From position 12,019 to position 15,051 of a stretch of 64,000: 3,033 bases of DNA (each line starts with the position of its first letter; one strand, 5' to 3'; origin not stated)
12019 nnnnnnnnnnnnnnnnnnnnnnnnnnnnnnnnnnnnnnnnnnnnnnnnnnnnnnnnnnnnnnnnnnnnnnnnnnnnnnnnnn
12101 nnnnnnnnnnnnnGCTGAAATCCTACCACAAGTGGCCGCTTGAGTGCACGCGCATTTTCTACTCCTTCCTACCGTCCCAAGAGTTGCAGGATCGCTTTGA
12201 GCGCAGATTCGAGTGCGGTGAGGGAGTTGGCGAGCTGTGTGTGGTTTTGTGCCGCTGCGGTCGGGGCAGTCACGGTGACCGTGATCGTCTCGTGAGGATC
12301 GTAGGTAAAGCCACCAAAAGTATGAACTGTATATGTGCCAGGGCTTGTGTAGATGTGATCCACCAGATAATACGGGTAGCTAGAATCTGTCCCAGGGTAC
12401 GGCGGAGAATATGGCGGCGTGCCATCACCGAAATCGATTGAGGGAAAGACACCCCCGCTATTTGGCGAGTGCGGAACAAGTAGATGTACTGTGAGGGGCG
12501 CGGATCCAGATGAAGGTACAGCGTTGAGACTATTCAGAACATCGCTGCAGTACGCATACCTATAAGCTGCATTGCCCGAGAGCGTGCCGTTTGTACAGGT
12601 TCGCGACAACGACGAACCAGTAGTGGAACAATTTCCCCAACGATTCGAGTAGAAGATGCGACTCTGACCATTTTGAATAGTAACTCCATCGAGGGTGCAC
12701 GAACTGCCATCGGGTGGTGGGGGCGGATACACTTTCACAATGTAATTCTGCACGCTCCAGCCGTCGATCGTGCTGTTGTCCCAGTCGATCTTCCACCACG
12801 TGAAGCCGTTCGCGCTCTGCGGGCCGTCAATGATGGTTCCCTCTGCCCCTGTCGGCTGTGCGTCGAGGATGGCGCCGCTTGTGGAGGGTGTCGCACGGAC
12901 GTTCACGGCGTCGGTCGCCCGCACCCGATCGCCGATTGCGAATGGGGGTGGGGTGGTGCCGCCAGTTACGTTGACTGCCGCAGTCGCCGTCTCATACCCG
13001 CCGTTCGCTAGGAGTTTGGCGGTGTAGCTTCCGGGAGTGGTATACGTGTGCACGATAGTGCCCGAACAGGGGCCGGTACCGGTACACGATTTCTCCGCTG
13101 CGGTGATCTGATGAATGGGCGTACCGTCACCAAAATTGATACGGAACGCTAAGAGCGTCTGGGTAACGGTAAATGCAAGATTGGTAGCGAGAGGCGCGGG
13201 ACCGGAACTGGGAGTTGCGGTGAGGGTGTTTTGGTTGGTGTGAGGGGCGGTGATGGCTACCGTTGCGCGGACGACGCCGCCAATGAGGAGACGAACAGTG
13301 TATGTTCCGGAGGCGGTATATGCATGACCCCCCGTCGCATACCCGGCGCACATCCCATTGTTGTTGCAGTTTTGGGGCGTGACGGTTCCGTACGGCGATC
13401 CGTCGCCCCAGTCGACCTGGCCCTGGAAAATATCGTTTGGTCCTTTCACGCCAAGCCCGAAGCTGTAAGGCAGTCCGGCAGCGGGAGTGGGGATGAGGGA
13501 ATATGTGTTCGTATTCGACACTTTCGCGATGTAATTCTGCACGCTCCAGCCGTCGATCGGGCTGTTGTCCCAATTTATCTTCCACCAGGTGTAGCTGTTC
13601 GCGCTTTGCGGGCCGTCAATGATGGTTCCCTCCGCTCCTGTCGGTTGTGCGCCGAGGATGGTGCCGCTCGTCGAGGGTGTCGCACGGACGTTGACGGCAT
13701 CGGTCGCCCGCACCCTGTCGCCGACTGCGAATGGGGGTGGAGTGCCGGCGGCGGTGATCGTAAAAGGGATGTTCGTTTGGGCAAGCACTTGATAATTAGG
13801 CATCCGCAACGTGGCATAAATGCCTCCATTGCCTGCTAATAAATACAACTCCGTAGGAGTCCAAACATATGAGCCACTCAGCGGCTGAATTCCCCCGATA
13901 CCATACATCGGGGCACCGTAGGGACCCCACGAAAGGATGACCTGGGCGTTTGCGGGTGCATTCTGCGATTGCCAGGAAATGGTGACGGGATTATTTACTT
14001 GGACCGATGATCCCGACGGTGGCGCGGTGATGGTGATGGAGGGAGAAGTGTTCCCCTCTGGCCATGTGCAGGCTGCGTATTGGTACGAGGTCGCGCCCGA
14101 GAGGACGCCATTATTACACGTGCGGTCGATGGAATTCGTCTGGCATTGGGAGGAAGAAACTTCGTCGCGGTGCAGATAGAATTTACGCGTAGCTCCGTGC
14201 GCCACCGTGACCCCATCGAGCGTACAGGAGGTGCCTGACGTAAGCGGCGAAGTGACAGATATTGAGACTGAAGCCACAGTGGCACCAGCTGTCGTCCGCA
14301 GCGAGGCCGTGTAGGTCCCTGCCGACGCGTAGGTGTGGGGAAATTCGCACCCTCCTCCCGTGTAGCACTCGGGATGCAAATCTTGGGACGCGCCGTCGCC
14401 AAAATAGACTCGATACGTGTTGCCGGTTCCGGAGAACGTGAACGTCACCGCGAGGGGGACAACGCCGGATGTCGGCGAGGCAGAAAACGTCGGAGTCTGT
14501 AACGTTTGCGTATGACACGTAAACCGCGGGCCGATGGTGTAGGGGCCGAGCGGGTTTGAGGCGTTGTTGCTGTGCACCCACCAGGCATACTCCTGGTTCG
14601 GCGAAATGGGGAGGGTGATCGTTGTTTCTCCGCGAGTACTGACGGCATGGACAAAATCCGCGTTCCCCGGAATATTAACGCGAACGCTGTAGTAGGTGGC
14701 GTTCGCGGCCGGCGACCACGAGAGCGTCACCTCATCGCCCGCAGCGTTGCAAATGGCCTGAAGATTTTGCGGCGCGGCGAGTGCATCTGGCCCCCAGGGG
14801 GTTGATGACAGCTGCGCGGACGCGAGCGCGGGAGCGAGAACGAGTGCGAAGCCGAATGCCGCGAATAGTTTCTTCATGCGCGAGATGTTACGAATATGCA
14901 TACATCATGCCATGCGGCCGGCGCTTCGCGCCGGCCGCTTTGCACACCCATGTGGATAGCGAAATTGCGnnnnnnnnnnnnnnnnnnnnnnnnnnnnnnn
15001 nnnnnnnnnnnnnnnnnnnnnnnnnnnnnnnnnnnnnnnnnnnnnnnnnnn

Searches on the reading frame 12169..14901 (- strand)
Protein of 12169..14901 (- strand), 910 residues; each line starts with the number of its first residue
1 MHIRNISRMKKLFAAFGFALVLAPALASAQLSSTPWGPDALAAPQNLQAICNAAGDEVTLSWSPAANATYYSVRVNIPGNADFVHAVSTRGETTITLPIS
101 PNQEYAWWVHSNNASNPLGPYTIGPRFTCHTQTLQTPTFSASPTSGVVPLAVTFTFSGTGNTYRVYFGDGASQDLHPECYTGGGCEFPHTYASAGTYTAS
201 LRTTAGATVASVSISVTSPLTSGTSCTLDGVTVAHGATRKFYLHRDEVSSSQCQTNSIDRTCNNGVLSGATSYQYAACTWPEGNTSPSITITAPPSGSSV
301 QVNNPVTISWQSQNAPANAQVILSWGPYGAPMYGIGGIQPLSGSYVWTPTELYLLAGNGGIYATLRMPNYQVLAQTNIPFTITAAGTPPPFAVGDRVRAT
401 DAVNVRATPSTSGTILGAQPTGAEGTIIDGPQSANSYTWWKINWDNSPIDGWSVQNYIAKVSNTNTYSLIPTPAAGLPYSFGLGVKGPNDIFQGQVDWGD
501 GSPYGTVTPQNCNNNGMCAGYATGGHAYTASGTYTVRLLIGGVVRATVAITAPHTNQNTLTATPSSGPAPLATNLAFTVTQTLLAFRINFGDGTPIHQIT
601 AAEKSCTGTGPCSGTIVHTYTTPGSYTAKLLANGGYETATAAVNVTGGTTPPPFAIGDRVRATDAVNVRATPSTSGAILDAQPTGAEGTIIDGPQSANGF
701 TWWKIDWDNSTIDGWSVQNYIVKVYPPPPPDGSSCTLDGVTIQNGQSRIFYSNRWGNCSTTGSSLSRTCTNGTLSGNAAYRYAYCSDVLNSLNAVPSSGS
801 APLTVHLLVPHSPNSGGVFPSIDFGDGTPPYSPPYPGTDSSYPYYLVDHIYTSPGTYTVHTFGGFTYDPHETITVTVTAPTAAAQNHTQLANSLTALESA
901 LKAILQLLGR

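Call 27: search_protein_families(library=pfam, proteins=[window:12169-14901:-], max_evalue=0.001)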
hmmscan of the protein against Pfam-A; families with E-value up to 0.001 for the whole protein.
window:12169-14901:- (910 aa): 3 families
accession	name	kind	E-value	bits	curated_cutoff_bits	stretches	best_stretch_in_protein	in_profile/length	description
PF00801.26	PKD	-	6.2e-17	61.8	23.5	2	560-646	2-79/80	PKD domain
PF18911.6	PKD_4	-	6.2e-15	55.5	27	2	152-210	24-75/85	PKD domain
PF08239.17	SH3_3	-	3.3e-10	40.4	27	2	401-457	1-52/54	Bacterial SH3 domain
